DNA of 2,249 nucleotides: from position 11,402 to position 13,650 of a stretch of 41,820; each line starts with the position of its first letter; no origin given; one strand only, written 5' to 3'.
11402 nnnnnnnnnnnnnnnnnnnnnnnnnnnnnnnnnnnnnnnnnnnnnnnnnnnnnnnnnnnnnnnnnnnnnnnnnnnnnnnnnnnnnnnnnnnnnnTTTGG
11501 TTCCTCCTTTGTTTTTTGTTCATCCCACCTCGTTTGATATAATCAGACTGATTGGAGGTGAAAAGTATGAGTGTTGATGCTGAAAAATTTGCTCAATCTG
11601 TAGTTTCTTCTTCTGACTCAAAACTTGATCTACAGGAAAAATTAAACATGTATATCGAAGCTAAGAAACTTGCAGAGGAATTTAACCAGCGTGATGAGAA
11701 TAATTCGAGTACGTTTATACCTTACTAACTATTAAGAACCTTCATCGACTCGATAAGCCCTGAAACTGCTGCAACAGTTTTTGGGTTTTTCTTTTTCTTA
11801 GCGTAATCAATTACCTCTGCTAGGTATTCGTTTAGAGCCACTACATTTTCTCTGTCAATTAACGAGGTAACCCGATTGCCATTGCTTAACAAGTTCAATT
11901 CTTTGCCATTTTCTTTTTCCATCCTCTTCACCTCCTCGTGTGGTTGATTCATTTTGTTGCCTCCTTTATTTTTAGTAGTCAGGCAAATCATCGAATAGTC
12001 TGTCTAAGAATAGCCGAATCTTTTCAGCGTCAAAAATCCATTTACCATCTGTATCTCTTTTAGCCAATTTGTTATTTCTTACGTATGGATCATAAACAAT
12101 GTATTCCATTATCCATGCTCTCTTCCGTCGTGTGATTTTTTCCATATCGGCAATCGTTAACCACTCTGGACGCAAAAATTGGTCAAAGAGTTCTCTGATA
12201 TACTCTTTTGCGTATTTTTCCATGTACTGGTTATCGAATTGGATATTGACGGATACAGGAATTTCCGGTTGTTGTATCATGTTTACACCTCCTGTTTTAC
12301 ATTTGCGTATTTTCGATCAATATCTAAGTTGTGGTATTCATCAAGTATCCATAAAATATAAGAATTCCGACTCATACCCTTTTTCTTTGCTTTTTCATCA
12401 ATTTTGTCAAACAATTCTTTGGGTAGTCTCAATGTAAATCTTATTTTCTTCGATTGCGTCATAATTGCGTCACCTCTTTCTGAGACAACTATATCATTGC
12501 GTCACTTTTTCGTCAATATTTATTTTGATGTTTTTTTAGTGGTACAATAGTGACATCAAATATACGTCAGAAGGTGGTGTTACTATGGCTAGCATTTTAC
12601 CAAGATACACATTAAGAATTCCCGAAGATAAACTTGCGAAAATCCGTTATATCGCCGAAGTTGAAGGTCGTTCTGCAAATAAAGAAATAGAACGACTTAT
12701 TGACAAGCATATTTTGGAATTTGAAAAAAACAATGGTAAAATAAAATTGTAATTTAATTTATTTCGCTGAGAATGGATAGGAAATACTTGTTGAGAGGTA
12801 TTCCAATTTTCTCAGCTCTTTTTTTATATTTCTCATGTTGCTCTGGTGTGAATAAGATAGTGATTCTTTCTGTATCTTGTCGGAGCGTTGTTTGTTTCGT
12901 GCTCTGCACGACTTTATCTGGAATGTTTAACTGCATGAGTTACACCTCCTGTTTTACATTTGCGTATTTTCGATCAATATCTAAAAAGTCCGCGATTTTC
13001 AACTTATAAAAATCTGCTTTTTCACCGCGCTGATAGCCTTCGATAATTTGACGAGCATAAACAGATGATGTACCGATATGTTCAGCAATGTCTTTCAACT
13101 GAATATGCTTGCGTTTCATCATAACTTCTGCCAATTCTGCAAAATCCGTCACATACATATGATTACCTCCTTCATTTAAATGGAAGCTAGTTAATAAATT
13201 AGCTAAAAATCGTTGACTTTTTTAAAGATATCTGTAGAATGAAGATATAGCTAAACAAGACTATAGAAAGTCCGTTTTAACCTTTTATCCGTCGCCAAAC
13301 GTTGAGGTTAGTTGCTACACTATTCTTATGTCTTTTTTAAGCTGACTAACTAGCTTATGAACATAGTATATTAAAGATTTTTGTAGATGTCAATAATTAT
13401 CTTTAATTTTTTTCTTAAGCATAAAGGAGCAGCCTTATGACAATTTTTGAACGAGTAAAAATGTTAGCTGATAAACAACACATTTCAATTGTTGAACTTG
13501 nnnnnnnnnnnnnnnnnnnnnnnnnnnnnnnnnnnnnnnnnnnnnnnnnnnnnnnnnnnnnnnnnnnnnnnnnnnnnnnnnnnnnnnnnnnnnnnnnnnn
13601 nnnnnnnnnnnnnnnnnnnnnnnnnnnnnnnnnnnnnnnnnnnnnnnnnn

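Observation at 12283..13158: Unusual regulatory cluster: three ribbon-helix-helix proteins (one on the opposite strand) next to Cro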

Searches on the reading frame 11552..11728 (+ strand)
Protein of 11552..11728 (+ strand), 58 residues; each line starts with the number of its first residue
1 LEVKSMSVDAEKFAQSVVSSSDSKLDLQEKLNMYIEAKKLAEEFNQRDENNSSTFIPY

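Call 19: search_protein_families(library=phrogs, proteins=[window:11552-11728:+], max_evalue=0.01)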
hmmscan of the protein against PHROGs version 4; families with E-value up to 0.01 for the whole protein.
window:11552-11728:+ (58 aa): 2 families
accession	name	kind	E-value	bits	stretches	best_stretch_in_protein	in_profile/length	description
phrog_6930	-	unknown function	2.8e-07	31.7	1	8-46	4-42/65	-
phrog_33424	-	unknown function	0.0049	18.1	1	6-45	5-44/66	-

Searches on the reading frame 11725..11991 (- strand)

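Call 4: search_protein_families(library=pfam, proteins=[window:11725-11991:-], max_evalue=1)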
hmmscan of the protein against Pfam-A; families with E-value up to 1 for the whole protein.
window:11725-11991:- (88 aa): 1 family
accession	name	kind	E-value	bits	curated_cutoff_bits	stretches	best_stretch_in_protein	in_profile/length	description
PF20362.3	DUF6657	-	0.097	13.2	27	1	18-66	33-80/142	Family of unknown function (DUF6657)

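Call 19: search_protein_families(library=phrogs, proteins=[window:11725-11952:-], max_evalue=0.01)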
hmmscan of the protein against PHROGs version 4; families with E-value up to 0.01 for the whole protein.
window:11725-11952:- (75 aa): 0 families

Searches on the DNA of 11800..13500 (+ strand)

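Call 5: search_dna_similar(query=window:11900-13450:+, collection=phages, mode=near)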
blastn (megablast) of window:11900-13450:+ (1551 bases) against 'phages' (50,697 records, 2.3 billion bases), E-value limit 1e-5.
Records with a match: 3; places in all: 3; records where one place covers at least 80% of the query: 0.
Best place of each record, by identity: 80-90% 3.
By first word of the organism name: Listeria 3.
By host as written in the record: - 2; Listeria monocytogenes LM2684 (serotype 4b) 1.
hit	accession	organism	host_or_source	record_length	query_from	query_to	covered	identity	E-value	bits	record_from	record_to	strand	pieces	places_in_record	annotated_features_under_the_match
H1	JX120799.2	Listeria phage LP-030-2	-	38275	1437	1503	4%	85.1%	2e-8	68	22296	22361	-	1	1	none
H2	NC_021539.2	Listeria phage LP-030-2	-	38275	1437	1503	4%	85.1%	2e-8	68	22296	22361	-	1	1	none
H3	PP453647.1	Listeria phage vB_Lmo_2389_typeII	Listeria monocytogenes LM2684 (serotype ...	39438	1437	1503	4%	85.1%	2e-8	68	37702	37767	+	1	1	none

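Call 62: search_rna_families(source=window, start=11800, end=13500, threshold=evalue, max_evalue=1)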
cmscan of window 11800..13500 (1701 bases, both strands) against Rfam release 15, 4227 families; matches with E-value up to 1: 1.
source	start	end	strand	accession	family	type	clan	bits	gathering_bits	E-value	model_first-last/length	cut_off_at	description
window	13163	13274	+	RF00028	Intron_gpI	Intron;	-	21.4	50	0.01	1-253/253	no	Group I catalytic intron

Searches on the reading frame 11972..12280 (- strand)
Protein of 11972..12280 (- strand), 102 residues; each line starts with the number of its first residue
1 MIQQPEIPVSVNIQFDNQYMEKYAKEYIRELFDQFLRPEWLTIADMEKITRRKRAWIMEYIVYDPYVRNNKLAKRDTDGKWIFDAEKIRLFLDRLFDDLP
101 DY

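Call 4: search_protein_families(library=pfam, proteins=[window:11972-12280:-], max_evalue=1)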
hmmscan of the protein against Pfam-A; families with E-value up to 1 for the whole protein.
window:11972-12280:- (102 aa): 2 families
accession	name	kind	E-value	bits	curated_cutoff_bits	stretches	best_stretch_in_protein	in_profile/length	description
PF05595.16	DUF771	-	2.5e-06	27.9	22.9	1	26-97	9-88/90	Domain of unknown function (DUF771)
PF12728.13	HTH_17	-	0.089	13.5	27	1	40-94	1-49/51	Helix-turn-helix domain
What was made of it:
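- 11972..12280 (-): DUF771 102-aa gene, the first gene downstream of X. It is not part of the cassette; in cassette-less relatives it follows cro directly. Pfam DUF771 2.5e-6 (call 4).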

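Call 19: search_protein_families(library=phrogs, proteins=[window:11972-12280:-], max_evalue=0.01)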
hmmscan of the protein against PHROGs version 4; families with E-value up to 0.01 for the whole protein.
window:11972-12280:- (102 aa): 2 families
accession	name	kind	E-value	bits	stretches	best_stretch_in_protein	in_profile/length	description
phrog_823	-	unknown function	2.8e-14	54.1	1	4-100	2-104/109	-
phrog_9848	-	unknown function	0.00075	20.6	1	11-95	2-82/88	-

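Call 56: search_solved_structures(query=window:11972-12280:-, max_evalue=10)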
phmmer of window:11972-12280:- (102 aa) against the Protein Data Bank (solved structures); distinct sequences matched with E-value up to 10: 1.
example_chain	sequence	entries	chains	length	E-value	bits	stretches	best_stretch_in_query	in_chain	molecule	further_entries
9f5x_H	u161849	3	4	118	0.59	13.4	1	54-89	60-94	B14.5a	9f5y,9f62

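Call 60: search_protein_families(library=padloc, proteins=[window:11972-12280:-], max_evalue=0.01)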
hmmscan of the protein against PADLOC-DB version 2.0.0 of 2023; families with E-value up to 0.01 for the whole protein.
window:11972-12280:- (102 aa): 0 families

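Call 61: search_protein_families(library=ncbifam, proteins=[window:11972-12280:-], max_evalue=0.01)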
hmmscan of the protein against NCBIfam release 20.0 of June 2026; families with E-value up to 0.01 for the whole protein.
window:11972-12280:- (102 aa): 0 families

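Call 67: find_homologous_proteins(query=window:11972-12280:-, max_evalue=0.001)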
Query window:11972-12280:- (102 aa): 26 proteins with E <= 0.001 among 27 candidates.
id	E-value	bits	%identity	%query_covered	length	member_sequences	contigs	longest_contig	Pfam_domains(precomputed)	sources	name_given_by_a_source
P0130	1.4e-60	220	98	100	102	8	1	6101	-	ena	-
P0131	1.2e-55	204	89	100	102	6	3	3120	PF05595.17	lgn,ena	-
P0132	3.6e-55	202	88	100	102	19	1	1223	PF05595.17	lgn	-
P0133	7.0e-52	192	98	86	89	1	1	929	-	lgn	-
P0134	9.4e-52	191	81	100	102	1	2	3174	PF05595.17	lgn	-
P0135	5.9e-50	185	90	100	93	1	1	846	-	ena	-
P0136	7.8e-49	182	80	100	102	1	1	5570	PF05595.17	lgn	-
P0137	3.3e-46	173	77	100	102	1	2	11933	-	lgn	-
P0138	4.8e-46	173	75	100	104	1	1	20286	PF05595.17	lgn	-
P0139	9.2e-46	172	75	100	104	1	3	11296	PF05595.17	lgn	-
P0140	5.4e-44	166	96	78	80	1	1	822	-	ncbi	-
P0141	1.4e-43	165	74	100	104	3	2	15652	-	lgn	-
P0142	7.3e-43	163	75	100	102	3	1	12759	-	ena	-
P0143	1.2e-42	162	74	100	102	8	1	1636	-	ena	-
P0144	5.2e-42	160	68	100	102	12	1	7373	-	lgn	-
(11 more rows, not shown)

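Call 74: predict_structure(alignment_id=A4)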
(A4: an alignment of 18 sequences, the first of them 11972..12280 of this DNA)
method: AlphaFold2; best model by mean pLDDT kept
length: 102 residues; sequences in the alignment: 18
mean_pLDDT: 72.2   pTM: 0.53
mean pLDDT of the five models: 72.2, 61.3, 59.7, 58.7, 53.5
residues with pLDDT >= 90: 14; 70-90: 45; 50-70: 26; < 50: 17
segments of 3 or more residues with pLDDT < 50: 1-5, 10-12, 14-16, 100-102
pLDDT, mean of each block of 10 residues (from residue 1): 47 50 59 59 86 89 89 87 87 74 43
secondary structure, 60 per line:
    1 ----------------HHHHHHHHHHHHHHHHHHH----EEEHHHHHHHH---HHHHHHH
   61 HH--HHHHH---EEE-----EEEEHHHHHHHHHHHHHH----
elements in order: H17-35 E40-42 H43-50 H54-62 H65-69 E73-75 E81-84 H85-98

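Call 76: fold_search(model_id=the predicted structure, library=pdb)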
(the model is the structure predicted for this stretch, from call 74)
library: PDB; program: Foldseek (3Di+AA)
matches with E <= 10: 932; with E <= 0.001: 0
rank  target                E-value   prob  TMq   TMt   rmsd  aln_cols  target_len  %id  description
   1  1mkm_B                5.2e-02  0.84  0.34  0.16  13.4        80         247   10  CRYSTAL STRUCTURE OF THE THERMOTOGA MARITIMA ICLR (released 2002-09-11)
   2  8oj0_C                5.5e-02  0.63  0.33  0.31  18.5       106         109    9  60S ribosomal subunit bound to the E3-UFM1 complex - state 2 (native) (released 2024-02-21)
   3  6amk_A                8.3e-02  0.97  0.38  0.68   3.1        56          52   18  Structure of Streptomyces venezuelae BldC-whiI opt complex (released 2018-03-28)
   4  7dvt                  8.8e-02  0.54  0.33  0.25  12.2       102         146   17  Crystal structure of heme sensor protein PefR in complex with heme and carbon monoxide (released 2021-09-29)
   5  9is6_B                1.2e-01  0.57  0.34  0.35  15.5        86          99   14  CryoEM structure of Plant-Complex-C-5b (released 2025-07-23)
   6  3jth_A                1.2e-01  0.60  0.33  0.35  11.7        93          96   10  Crystal structure of a transcriptional regulator HlyU from Vibrio vulnificus CMCP6 (released 2010-03-16)
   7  1mkm_A                1.3e-01  0.63  0.33  0.16  12.2        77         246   12  CRYSTAL STRUCTURE OF THE THERMOTOGA MARITIMA ICLR (released 2002-09-11)
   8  2o0y_B                1.4e-01  0.72  0.35  0.17  11.4        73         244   10  Crystal structure of putative transcriptional regulator RHA1_ro06953 (IclR-family) from Rhodococcus sp. (released 2006-12-26)
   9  2o0y_C                1.5e-01  0.69  0.35  0.16  10.4        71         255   10  Crystal structure of putative transcriptional regulator RHA1_ro06953 (IclR-family) from Rhodococcus sp. (released 2006-12-26)
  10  5kvr                  1.5e-01  0.66  0.32  0.39  20.9        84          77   18  X-Ray Crystal Structure of a Fragment (1-75) of a Transcriptional Regulator PdhR from Escherichia coli CFT073 (released 2016-11-02)
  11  6pcp_A                1.5e-01  0.66  0.36  0.28  12.5       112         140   12  Mechanism for regulation of DNA binding of Bordetella bronchiseptica BpsR by 6-hydroxynicotinic acid (released 2019-11-06)
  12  7x5b                  1.5e-01  0.60  0.32  0.13   9.5        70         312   14  Crystal structure of RuvB (released 2023-03-08)
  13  6amk_B                1.6e-01  0.95  0.37  0.67   2.9        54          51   17  Structure of Streptomyces venezuelae BldC-whiI opt complex (released 2018-03-28)
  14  6ama_H                1.6e-01  0.94  0.38  0.65   3.1        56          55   18  Structure of S. coelicolor/S. venezuelae BldC-smeA-ssfA complex to 3.09 Angstrom (released 2018-03-28)
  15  5y6i_A                1.6e-01  0.60  0.34  0.17  13.7        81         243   11  Crystal structure of Pseudomonas aeruginosa HmgR (released 2018-08-15)
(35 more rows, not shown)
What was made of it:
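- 11972..12280 (-): The AF2 core (residues 40-98, pLDDT 86-89) best matches the BldC/MerR-Xis-type winged helix, but weakly (E ~0.1) (calls 74, 76).
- On P22 immI-type secondary immunity (Mnt/Arc/Ant): In the window, the next gene is DUF771, a winged-helix protein (calls 4, 74, 76).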
